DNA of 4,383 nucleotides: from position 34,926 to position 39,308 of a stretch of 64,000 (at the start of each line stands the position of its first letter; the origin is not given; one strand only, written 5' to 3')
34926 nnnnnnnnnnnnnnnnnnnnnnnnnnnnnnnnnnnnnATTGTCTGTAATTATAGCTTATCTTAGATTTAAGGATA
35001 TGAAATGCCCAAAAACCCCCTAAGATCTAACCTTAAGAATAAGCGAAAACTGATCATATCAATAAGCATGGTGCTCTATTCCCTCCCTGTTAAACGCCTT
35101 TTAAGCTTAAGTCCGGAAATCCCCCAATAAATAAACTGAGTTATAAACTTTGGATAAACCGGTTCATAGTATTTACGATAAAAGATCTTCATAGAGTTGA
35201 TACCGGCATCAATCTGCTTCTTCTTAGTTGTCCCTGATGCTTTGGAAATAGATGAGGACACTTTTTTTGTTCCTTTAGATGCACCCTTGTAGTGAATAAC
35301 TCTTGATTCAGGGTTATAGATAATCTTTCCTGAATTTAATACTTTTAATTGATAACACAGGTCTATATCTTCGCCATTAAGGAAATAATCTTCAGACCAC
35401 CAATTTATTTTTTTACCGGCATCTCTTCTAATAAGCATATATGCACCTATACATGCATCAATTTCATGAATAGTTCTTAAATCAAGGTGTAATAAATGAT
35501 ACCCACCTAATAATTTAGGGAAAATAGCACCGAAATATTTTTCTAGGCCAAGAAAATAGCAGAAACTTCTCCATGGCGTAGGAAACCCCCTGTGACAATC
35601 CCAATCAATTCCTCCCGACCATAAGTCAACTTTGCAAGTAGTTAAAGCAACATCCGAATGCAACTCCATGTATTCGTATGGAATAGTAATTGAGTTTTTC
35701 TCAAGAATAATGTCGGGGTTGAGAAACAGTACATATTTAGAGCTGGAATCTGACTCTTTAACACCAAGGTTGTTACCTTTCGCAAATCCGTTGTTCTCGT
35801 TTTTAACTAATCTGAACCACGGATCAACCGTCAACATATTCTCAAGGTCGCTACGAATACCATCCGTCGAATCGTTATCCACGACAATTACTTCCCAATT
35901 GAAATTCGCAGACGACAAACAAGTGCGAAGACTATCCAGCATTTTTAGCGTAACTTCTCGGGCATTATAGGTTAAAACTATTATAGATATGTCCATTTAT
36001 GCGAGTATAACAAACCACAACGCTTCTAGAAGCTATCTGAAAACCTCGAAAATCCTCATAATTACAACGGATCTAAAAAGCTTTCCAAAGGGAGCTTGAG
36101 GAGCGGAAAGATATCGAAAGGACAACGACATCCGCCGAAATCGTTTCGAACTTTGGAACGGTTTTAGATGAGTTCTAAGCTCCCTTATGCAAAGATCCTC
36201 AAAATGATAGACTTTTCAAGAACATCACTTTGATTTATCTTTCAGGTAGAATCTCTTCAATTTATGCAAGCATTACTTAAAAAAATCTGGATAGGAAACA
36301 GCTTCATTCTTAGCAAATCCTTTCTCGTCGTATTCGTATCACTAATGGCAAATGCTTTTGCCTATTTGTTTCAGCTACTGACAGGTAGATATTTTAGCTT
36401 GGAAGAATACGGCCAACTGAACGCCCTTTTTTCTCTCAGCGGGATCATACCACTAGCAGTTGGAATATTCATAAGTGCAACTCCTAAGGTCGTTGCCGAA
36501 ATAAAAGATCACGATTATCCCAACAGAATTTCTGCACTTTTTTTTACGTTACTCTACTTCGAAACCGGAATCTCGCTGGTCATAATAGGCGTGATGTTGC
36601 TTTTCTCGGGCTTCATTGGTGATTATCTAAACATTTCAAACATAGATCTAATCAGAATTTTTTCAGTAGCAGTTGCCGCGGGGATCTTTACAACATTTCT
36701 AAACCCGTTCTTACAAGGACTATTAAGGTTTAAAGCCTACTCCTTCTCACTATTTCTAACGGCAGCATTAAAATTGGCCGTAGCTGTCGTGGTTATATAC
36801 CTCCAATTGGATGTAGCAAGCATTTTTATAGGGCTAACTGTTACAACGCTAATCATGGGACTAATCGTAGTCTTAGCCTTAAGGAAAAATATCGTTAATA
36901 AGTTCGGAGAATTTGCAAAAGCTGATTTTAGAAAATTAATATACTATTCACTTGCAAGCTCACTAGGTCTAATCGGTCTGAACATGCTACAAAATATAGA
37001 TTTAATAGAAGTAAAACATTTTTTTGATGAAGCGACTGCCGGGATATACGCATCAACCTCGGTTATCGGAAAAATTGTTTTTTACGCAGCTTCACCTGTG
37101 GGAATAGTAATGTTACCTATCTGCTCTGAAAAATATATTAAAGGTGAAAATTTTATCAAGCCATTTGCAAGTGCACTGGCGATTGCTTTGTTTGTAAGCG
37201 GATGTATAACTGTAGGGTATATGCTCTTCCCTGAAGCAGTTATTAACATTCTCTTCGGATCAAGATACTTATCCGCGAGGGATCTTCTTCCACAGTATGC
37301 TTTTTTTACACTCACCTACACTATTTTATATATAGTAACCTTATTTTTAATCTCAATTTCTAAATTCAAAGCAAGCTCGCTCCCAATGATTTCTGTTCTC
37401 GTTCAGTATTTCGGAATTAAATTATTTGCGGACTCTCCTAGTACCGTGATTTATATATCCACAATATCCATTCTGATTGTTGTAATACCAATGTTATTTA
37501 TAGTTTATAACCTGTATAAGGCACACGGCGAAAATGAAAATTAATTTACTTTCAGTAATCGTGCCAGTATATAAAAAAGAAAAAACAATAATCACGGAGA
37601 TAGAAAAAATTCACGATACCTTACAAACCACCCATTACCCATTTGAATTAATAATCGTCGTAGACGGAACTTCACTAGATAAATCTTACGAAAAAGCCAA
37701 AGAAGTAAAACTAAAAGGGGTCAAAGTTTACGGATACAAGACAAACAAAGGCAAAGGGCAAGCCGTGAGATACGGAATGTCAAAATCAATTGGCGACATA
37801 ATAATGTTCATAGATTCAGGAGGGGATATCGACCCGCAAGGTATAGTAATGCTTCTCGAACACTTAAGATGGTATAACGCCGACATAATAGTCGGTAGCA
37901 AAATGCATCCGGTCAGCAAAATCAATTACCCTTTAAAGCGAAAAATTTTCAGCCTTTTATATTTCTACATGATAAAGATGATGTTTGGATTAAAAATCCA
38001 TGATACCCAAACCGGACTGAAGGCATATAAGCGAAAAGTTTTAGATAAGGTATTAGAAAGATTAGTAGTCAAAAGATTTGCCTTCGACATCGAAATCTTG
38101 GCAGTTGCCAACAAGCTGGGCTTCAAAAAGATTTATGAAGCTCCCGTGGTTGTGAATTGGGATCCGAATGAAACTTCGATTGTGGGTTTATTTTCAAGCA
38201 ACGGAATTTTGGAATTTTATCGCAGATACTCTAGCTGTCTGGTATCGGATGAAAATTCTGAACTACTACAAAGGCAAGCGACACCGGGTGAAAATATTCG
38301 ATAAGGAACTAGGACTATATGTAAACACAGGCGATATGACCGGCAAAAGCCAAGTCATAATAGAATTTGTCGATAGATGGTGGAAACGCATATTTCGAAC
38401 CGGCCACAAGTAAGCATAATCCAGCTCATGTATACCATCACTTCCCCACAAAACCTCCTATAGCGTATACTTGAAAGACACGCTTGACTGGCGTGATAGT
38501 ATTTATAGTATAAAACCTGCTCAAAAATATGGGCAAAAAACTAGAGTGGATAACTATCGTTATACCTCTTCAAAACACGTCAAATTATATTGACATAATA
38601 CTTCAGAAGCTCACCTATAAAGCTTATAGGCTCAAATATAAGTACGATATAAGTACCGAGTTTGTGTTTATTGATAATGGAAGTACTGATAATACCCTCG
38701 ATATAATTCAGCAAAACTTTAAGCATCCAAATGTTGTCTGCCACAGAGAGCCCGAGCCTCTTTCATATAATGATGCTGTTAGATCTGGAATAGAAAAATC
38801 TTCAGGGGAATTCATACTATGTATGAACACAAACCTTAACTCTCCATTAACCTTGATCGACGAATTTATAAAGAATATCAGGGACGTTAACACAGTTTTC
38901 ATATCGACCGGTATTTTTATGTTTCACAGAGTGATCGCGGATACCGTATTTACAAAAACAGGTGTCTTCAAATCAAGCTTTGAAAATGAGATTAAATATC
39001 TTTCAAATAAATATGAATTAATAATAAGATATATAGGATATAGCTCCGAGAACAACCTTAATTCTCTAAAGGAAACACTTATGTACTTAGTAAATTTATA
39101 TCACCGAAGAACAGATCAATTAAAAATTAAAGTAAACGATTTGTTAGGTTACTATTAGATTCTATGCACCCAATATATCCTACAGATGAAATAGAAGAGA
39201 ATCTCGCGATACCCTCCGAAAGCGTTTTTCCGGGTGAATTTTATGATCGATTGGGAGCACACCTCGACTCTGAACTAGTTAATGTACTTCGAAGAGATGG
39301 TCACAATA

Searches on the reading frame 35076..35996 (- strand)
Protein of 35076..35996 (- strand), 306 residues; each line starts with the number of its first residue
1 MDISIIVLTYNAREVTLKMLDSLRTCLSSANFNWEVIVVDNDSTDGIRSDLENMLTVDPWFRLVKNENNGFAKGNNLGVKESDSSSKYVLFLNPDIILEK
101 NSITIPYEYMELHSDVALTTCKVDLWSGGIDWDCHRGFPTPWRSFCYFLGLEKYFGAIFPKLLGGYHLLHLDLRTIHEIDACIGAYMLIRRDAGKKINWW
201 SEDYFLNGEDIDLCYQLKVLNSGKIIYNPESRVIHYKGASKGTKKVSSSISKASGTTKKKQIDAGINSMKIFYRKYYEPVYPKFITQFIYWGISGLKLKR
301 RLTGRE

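Call 25: search_protein_families(library=pfam, proteins=[window:35076-35996:-], max_evalue=0.001)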
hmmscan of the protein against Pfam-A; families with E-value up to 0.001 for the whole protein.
window:35076-35996:- (306 aa): 2 families
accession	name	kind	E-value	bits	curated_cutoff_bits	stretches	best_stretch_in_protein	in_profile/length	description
PF00535.33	Glycos_transf_2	-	4.8e-17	62.8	23.3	1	4-142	1-132/168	Glycosyl transferase family 2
PF13641.12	Glyco_tranf_2_3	-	4.2e-07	30.6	27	1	3-240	3-216/230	Glycosyltransferase like family 2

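Call 60: search_solved_structures(query=window:35076-35996:-, max_evalue=0.001)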
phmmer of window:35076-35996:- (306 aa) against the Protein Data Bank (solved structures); distinct sequences matched with E-value up to 0.001: 5.
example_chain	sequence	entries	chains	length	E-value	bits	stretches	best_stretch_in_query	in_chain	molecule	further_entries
5hea_A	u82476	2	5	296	4.6e-05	25.9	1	3-108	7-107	Putative glycosyltransferase (GalT1)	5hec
5tze_C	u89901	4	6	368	7.4e-05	25.2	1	1-121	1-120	Glycosyl transferase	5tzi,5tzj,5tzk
5tz8_A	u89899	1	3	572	0.00016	24.1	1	1-121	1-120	Glycosyl transferase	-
2z87_A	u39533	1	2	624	0.00061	22.2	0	3-108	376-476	Chondroitin synthase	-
2z86_A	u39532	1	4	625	0.00062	22.2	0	3-108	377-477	Chondroitin synthase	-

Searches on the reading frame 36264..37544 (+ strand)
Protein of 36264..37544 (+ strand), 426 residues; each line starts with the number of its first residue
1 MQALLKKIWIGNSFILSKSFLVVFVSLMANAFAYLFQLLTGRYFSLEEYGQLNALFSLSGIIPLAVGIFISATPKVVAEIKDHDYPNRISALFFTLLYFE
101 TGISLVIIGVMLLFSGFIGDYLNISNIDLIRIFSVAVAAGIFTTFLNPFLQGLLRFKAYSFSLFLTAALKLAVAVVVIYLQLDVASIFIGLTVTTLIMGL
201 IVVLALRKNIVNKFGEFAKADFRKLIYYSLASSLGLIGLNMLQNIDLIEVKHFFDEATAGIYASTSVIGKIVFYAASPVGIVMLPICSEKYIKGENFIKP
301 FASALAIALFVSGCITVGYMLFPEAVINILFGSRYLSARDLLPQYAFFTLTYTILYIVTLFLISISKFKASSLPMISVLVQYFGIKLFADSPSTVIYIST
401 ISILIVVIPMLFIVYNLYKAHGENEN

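Call 24: search_protein_families(library=pfam, proteins=[window:36264-37544:+], max_evalue=0.001)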
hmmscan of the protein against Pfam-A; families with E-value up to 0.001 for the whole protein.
window:36264-37544:+ (426 aa): 2 families
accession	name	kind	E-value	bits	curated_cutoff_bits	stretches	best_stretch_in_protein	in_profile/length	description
PF13440.11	Polysacc_synt_3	-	1.8e-11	44.3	23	1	94-338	48-291/293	Polysaccharide biosynthesis protein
PF01943.22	Polysacc_synt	-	1.2e-07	31.8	28.2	1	95-289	75-272/274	Polysaccharide biosynthesis protein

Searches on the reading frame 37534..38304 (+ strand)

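Call 24: search_protein_families(library=pfam, proteins=[window:37534-38304:+], max_evalue=0.001)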
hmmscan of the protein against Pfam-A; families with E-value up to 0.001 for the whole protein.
window:37534-38304:+ (256 aa): 2 families
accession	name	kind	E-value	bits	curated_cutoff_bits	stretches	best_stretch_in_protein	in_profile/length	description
PF00535.33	Glycos_transf_2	-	3.8e-22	79.4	23.3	1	7-173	1-167/168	Glycosyl transferase family 2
PF10111.15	Glyco_tranf_2_2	-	3.4e-06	27.2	27.3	1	7-95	1-90/276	Glycosyltransferase like family 2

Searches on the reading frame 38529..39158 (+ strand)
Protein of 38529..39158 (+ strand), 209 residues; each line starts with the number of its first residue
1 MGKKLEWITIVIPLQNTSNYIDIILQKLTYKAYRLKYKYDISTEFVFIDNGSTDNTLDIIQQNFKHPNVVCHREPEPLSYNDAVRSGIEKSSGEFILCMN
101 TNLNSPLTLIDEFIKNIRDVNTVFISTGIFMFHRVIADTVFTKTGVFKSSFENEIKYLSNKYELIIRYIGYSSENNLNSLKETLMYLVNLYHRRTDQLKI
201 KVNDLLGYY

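Call 24: search_protein_families(library=pfam, proteins=[window:38529-39158:+], max_evalue=0.001)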
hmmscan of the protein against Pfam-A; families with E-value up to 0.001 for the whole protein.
window:38529-39158:+ (209 aa): 2 families
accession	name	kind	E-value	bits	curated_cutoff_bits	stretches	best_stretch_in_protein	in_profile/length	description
PF00535.33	Glycos_transf_2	-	1.1e-09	38.9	23.3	1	9-101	1-87/168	Glycosyl transferase family 2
PF10111.15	Glyco_tranf_2_2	-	0.0002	21.4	27.3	1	9-101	1-90/276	Glycosyltransferase like family 2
